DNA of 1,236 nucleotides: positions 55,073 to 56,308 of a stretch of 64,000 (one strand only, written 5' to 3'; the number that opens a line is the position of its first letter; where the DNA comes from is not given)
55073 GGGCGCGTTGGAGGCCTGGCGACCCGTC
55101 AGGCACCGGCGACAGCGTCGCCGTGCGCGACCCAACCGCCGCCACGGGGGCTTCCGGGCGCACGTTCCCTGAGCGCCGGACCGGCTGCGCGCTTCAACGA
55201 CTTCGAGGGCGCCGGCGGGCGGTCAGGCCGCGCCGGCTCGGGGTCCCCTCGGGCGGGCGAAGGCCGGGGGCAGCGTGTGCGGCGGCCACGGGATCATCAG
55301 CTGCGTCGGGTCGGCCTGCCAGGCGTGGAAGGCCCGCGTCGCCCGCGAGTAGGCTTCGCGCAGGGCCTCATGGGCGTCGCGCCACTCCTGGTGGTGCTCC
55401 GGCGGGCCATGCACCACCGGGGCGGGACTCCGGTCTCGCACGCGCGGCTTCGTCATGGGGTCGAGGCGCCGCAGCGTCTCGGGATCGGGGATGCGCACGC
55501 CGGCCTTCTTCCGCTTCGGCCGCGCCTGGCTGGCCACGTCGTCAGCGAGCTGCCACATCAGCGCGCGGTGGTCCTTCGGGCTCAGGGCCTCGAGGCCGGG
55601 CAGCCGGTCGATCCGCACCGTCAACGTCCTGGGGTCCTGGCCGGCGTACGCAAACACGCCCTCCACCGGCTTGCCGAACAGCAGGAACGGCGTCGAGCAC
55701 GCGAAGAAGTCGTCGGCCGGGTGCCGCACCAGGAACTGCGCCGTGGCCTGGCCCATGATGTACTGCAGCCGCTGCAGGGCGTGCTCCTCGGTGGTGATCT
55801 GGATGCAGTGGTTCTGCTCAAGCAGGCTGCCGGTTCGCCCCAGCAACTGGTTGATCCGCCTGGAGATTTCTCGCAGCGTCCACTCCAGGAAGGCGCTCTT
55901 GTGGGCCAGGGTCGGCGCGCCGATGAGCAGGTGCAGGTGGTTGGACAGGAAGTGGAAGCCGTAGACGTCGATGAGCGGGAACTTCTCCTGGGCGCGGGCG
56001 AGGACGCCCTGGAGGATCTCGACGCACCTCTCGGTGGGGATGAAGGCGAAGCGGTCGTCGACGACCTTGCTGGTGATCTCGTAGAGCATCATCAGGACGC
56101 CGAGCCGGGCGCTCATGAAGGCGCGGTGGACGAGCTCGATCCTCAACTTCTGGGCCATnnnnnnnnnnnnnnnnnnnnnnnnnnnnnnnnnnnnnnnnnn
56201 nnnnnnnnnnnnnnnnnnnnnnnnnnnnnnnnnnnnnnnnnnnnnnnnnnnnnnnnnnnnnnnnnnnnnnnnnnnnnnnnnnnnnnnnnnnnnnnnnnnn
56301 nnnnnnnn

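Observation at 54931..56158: IS200-like tyrosine transposase (RAYT) with adjacent tandem REP-like repeats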

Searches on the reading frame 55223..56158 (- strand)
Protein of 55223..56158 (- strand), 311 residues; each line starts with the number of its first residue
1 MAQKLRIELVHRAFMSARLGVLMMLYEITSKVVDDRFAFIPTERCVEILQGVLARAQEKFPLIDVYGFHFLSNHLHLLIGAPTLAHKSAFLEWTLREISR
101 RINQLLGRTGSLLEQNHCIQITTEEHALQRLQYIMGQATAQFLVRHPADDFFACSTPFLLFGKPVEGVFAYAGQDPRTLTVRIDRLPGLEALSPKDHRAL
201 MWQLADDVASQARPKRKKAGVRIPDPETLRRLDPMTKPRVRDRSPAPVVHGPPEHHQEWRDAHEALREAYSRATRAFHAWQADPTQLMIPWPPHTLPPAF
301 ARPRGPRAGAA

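Call 6: search_protein_families(library=pfam, proteins=[window:55223-56158:-], max_evalue=0.1)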
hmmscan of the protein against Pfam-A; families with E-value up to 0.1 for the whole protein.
window:55223-56158:- (311 aa): 1 family
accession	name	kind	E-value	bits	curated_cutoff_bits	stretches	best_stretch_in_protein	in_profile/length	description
PF01797.21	Y1_Tnp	-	0.076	13.6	23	0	45-135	24-119/121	Transposase IS200 like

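Call 8: search_protein_families(library=ncbifam, proteins=[window:55223-56158:-], max_evalue=1)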
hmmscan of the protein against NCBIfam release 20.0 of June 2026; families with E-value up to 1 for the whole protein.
window:55223-56158:- (311 aa): 2 families
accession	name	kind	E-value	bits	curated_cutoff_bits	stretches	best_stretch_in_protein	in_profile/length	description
NF047646.1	REP_Tyr_transpos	equivalog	0.0011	18.9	80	1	25-148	11-141/146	REP-associated tyrosine transposase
NF008888.0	PRK11922.1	equivalog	0.13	11.9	204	0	8-59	179-229/231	RNA polymerase sigma factor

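Call 11: find_homologous_proteins(query=window:55223-56158:-)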
Query window:55223-56158:- (311 aa): 38 proteins with E <= 0.001 among 2237 candidates.
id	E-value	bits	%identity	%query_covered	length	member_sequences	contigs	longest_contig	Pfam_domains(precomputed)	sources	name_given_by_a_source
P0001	4.1e-199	678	95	100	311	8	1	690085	-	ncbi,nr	ncbi:MAG: hypothetical protein H6706_17410 [Myxococcales bacterium]|nr:hypothetical protein [Myxococ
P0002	4.1e-186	636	90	100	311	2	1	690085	-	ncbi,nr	ncbi:MAG: hypothetical protein H6706_17160 [Myxococcales bacterium]|nr:hypothetical protein [Myxococ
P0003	1.5e-178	611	86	100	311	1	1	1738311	-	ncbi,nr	ncbi:MAG: hypothetical protein H6706_03810 [Myxococcales bacterium]|nr:hypothetical protein [Myxococ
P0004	5.6e-165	566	80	100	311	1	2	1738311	-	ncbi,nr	ncbi:MAG: hypothetical protein KC549_02350 [Myxococcales bacterium]|nr:hypothetical protein [Myxococ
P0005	1.6e-164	565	79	100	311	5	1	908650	-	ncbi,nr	ncbi:MAG: hypothetical protein H6706_10255 [Myxococcales bacterium]|nr:hypothetical protein [Myxococ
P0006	3.5e-163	560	79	100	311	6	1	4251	-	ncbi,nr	ncbi:MAG: hypothetical protein KC549_02370, partial [Myxococcales bacterium]|nr:hypothetical protein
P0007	4.1e-160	550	77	97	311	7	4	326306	-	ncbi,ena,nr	ncbi:MAG: hypothetical protein H6706_27580 [Myxococcales bacterium]|nr:hypothetical protein [Myxococ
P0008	8.4e-160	549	78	100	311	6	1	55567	-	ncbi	ncbi:MAG: hypothetical protein R3F43_15310 [bacterium]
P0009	2.8e-159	547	77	100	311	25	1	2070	-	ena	-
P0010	5.8e-159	546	77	100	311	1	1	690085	-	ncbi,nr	ncbi:MAG: hypothetical protein H6706_19045 [Myxococcales bacterium]|nr:hypothetical protein [Myxococ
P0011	2.5e-157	541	75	95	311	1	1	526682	-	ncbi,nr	ncbi:MAG: hypothetical protein H6706_22865 [Myxococcales bacterium]|nr:hypothetical protein [Myxococ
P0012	4.5e-156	537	77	100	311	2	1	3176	-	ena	-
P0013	1.7e-131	456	65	98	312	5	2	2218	-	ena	-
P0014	9.0e-116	405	59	97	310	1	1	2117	-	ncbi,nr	ncbi:MAG: hypothetical protein KC549_04915 [Myxococcales bacterium]|nr:hypothetical protein [Myxococ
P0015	3.0e-115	403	59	99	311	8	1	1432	-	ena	-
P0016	1.6e-113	397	60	97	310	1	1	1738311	-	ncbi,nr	ncbi:MAG: hypothetical protein H6706_03260 [Myxococcales bacterium]|nr:hypothetical protein [Myxococ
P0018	4.3e-108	379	57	97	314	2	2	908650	-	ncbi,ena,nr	ncbi:MAG: transposase [Myxococcales bacterium]|nr:transposase [Myxococcales bacterium]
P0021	1.1e-102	362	55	98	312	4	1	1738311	-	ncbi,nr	ncbi:MAG: hypothetical protein H6706_01205 [Myxococcales bacterium]|nr:hypothetical protein [Myxococ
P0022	5.6e-101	356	53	97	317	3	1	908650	-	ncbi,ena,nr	ncbi:MAG: hypothetical protein H6706_09840 [Myxococcales bacterium]|nr:hypothetical protein [Myxococ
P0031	6.6e-76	274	45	97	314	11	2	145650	-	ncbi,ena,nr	ncbi:MAG: hypothetical protein H6706_29955 [Myxococcales bacterium]|nr:hypothetical protein [Myxococ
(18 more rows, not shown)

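Call 12: search_solved_structures(query=window:55223-56158:-, max_evalue=10, show_alignments=2)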
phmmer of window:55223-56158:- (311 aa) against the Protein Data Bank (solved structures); distinct sequences matched with E-value up to 10: 0.

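Call 13: find_encoding_contigs(protein=window:55223-56158:-, flank=3000, max_places=6)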
Protein window:55223-56158:- (311 aa): no gene with exactly this product is on record in the collection.

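Call 14: find_encoding_contigs(protein=P0001, flank=3000, max_places=6)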
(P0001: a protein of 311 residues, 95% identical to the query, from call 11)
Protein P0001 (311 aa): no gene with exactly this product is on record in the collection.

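Call 16: find_related_loci(query=A1, collection=genome_contigs, flank=5000)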
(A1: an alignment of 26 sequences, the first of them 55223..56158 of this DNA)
Query A1 (311 aa) in genome_contigs; peptide patterns used: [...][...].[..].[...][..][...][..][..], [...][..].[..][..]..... (x = any residue, [..] = any of these).
124 stretches matched a pattern; 41 encode a relative of the query (tblastn E <= 1e-3); 41 distinct loci.
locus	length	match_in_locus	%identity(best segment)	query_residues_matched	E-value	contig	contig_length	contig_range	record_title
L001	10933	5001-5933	78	1-311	4e-164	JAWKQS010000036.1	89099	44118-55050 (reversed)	MAG: bacterium isolate ABC2.71 ABC2.71.fa-36, whole genome shotgun sequence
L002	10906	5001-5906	57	1-302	1e-116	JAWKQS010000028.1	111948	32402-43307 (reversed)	MAG: bacterium isolate ABC2.71 ABC2.71.fa-28, whole genome shotgun sequence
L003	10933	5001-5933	54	1-304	3e-105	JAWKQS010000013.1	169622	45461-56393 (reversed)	MAG: bacterium isolate ABC2.71 ABC2.71.fa-13, whole genome shotgun sequence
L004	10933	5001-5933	54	1-304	6e-105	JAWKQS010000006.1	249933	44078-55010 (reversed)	MAG: bacterium isolate ABC2.71 ABC2.71.fa-6, whole genome shotgun sequence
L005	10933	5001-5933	54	1-304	2e-104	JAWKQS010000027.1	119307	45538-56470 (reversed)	MAG: bacterium isolate ABC2.71 ABC2.71.fa-27, whole genome shotgun sequence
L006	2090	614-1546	53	1-304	7e-110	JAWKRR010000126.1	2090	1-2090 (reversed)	MAG: Myxococcota bacterium isolate BC1.85 BC1.85.fa-126, whole genome shotgun sequence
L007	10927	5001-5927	54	1-302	3e-104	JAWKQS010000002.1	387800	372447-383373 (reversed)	MAG: bacterium isolate ABC2.71 ABC2.71.fa-2, whole genome shotgun sequence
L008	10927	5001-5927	54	1-302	9e-104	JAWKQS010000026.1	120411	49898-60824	MAG: bacterium isolate ABC2.71 ABC2.71.fa-26, whole genome shotgun sequence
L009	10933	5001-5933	51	1-304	1e-102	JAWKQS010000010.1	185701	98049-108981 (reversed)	MAG: bacterium isolate ABC2.71 ABC2.71.fa-10, whole genome shotgun sequence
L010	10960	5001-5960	50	1-310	7e-102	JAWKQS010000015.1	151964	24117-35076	MAG: bacterium isolate ABC2.71 ABC2.71.fa-15, whole genome shotgun sequence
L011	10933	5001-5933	50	1-304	1e-101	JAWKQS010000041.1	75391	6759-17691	MAG: bacterium isolate ABC2.71 ABC2.71.fa-41, whole genome shotgun sequence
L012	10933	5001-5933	50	1-304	6e-101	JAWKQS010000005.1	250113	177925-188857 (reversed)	MAG: bacterium isolate ABC2.71 ABC2.71.fa-5, whole genome shotgun sequence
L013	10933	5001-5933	50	1-304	7e-101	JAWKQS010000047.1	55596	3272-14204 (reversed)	MAG: bacterium isolate ABC2.71 ABC2.71.fa-47, whole genome shotgun sequence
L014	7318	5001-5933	49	1-304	2e-99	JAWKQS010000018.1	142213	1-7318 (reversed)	MAG: bacterium isolate ABC2.71 ABC2.71.fa-18, whole genome shotgun sequence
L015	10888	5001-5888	54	1-289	6e-98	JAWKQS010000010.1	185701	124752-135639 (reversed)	MAG: bacterium isolate ABC2.71 ABC2.71.fa-10, whole genome shotgun sequence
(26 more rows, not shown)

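Call 27: list_cluster_members(proteins=[window:55223-56158:-, P0001])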
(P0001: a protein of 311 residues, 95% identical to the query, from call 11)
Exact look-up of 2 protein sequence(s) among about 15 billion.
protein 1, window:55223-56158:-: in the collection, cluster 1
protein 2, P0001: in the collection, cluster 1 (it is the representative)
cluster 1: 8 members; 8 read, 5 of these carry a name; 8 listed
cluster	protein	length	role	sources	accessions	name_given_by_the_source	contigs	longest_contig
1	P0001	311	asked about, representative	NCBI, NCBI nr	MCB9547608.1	MAG: hypothetical protein H6706_17410 [Myxococcales bacterium] | hypothetical protein [Myxococcales bacterium]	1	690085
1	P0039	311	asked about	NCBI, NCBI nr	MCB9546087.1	MAG: hypothetical protein H6706_09565 [Myxococcales bacterium] | hypothetical protein [Myxococcales bacterium]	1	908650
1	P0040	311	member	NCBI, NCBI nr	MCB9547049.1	MAG: hypothetical protein H6706_14520 [Myxococcales bacterium] | hypothetical protein [Myxococcales bacterium]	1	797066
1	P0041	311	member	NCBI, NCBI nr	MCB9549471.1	MAG: hypothetical protein H6706_27020 [Myxococcales bacterium] | hypothetical protein [Myxococcales bacterium]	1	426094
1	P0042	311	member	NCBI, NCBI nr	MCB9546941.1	MAG: hypothetical protein H6706_13965 [Myxococcales bacterium] | hypothetical protein [Myxococcales bacterium]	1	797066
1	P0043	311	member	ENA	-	-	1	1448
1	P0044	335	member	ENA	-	-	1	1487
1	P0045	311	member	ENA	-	-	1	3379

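Call 28: find_encoding_contigs(protein=P0007, flank=4000, max_places=6)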
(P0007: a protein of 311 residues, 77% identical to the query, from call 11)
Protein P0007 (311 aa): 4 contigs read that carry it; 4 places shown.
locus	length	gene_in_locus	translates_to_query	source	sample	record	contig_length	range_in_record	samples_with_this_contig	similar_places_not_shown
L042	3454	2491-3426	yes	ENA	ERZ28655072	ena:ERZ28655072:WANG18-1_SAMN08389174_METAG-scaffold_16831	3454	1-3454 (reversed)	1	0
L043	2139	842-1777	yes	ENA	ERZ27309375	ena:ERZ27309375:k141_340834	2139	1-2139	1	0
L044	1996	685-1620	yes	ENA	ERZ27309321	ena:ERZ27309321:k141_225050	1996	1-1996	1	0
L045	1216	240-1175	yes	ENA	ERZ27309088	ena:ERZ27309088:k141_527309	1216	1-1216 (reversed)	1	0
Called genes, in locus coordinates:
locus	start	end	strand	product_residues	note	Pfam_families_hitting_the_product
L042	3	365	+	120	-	?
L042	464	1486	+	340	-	PF01145:Band_7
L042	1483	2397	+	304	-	-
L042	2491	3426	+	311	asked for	-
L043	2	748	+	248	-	?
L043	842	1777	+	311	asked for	-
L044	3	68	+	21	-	?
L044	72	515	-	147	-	PF01124:MAPEG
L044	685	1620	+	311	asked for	-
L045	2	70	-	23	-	?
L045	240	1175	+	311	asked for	-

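Call 30: search_solved_structures(query=A1, max_evalue=10, show_alignments=3)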
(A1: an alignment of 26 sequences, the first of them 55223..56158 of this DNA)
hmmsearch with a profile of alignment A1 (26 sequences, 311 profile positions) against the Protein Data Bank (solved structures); distinct sequences matched with E-value up to 10: 5.
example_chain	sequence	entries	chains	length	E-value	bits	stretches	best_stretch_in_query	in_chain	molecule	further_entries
2xm3_A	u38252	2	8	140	0.0018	20.8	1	62-138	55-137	TRANSPOSASE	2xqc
2xma_A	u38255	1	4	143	0.0019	20.7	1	62-138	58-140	TRANSPOSASE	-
2xo6_A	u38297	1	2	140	0.019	17.4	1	62-138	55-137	TRANSPOSASE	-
2fyx_A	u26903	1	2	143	0.061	15.7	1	62-140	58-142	transposase, putative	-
9spj_I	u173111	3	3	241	1.6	11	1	230-290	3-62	60S ribosomal protein L7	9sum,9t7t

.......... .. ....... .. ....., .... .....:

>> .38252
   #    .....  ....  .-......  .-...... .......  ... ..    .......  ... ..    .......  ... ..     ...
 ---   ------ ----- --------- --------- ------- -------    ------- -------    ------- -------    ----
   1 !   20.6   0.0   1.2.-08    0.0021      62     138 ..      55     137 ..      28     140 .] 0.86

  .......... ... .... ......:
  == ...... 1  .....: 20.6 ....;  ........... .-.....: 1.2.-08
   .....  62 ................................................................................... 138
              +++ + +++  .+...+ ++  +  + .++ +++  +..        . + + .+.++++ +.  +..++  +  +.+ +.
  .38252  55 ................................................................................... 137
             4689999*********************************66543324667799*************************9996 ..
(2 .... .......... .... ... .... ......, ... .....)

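Call 31: search_protein_families(library=pfam, alignment_id=A1, max_evalue=0.1)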
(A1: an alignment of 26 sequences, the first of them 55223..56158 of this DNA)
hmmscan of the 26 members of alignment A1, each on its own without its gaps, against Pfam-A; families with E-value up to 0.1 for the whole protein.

A. member 1, window:55223-56158:- (311 aa): 1 family
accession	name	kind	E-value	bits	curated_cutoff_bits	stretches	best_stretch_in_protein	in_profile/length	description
PF01797.21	Y1_Tnp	-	0.076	13.6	23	0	45-135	24-119/121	Transposase IS200 like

B. families by the number of members that match (of 26 scanned): 4 families
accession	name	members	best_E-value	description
PF01797.21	Y1_Tnp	9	0.00025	Transposase IS200 like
PF21191.3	CvfB_1st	3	0.0016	CvfB first S1-like domain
PF22174.2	NMB1110-like_C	1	0.022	Tail protein, C-terminal domain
PF15384.11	PAXX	1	0.058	PAXX, PAralog of XRCC4 and XLF, also called C9orf142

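Call 35: predict_structure(alignment_id=A1)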
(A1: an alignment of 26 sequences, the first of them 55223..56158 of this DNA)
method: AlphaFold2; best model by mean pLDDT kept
length: 311 residues; sequences in the alignment: 26
mean_pLDDT: 90.1   pTM: 0.88
mean pLDDT of the five models: 90.1, 89.0, 88.3, 86.8, 75.4
residues with pLDDT >= 90: 230; 70-90: 59; 50-70: 14; < 50: 8
segments of 3 or more residues with pLDDT < 50: 306-311
pLDDT, mean of each block of 10 residues (from residue 1): 73 93 96 91 96 97 97 96 92 95 92 90 96 96 95 97 95 92 94 95 98 93 90 82 70 91 90 91 92 83 50 32
secondary structure, 60 per line:
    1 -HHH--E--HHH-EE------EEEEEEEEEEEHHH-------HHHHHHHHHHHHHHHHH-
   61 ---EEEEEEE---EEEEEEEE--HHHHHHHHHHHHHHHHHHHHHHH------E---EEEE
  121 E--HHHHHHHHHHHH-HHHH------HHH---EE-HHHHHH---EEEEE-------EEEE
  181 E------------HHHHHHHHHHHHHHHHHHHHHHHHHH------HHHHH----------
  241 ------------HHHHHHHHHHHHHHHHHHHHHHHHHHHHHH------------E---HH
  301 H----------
elements in order: E22-32 H43-59 E64-70 E74-81 H84-106 E117-121 H124-135 H137-140 H156-161 E165-169 E177-181 H194-219 H226-230 H253-282

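Call 52: search_protein_representatives(alignment_id=A1)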
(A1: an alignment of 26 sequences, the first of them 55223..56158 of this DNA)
Query: 26 sequences, 311 profile positions. Proteins with E-value up to 0.001 (for the whole library): 5087; up to 1e-10: 1480; up to 1e-30: 358. The best 150 are listed.
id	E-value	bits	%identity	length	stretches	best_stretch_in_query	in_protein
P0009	4.6e-156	535.2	-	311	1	1-311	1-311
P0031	2.2e-125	434.4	-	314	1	1-306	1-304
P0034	4.5e-105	367.7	-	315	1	23-308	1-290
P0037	4.6e-103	361.1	-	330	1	1-309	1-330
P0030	1.9e-90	319.6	-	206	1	108-309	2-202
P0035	9.1e-87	307.6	-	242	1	1-184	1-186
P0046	4.7e-67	242.8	-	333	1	1-308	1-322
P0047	2.6e-58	214.1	-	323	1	19-282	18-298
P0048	7.8e-57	209.2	-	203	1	1-178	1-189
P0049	1.2e-52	195.5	-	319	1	1-301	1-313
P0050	7.5e-52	192.9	-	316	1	17-294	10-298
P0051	3.9e-51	190.5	-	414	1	17-297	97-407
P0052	8.7e-51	189.4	-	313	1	24-294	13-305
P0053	2.0e-50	188.2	-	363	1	24-295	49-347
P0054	2.3e-50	188.0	-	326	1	25-299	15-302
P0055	4.1e-50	187.2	-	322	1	16-294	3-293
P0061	2.9e-49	184.4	-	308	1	24-295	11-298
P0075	7.9e-47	176.4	-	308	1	23-301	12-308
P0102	5.7e-45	170.3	-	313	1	25-298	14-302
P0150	2.9e-42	161.4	-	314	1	25-293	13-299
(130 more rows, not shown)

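Call 53: search_protein_families(library=pfam, proteins=[P0046, P0047, P0049, P0050, P0052, P0055, P0061, P0075, P0102, P0150], max_evalue=0.01)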
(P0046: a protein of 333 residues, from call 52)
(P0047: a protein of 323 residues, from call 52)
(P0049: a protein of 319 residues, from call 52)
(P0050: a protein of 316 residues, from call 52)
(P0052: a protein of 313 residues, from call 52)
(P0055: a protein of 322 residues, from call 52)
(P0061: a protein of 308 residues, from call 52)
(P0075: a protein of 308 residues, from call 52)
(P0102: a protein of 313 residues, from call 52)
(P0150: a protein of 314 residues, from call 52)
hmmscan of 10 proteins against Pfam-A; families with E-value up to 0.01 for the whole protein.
P0046 (333 aa): 0 families

P0047 (323 aa): 1 family
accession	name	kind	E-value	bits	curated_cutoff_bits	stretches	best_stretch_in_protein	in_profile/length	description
PF01797.21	Y1_Tnp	-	0.00025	21.6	23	1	49-113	29-99/121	Transposase IS200 like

P0049 (319 aa): 1 family
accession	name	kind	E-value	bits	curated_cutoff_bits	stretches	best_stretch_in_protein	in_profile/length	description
PF01797.21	Y1_Tnp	-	0.0022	18.5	23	1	49-117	28-100/121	Transposase IS200 like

P0050 (316 aa): 1 family
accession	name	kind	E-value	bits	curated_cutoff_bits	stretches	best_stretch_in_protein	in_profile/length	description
PF01797.21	Y1_Tnp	-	9.8e-09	35.8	23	1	38-122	29-118/121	Transposase IS200 like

P0052 (313 aa): 1 family
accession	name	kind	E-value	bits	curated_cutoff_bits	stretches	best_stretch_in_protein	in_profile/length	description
PF01797.21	Y1_Tnp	-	0.00035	21.1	23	1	33-116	23-111/121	Transposase IS200 like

P0055 (322 aa): 1 family
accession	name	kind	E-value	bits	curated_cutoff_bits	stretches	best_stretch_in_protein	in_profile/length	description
PF01797.21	Y1_Tnp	-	6.9e-07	29.9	23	1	39-122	31-118/121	Transposase IS200 like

P0061 (308 aa): 1 family
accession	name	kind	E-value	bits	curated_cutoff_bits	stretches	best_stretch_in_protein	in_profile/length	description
PF01797.21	Y1_Tnp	-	1.6e-08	35.1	23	1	38-121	30-118/121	Transposase IS200 like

P0075 (308 aa): 1 family
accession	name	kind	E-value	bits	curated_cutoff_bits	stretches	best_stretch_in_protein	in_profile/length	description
PF01797.21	Y1_Tnp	-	6.4e-07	30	23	1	34-115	24-111/121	Transposase IS200 like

P0102 (313 aa): 1 family
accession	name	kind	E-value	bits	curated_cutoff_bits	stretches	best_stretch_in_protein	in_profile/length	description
PF01797.21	Y1_Tnp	-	0.003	18.1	23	1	41-89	31-79/121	Transposase IS200 like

P0150 (314 aa): 1 family
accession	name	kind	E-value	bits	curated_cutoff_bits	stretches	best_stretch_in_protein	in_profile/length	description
PF01797.21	Y1_Tnp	-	2e-05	25.2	23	1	34-112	25-109/121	Transposase IS200 like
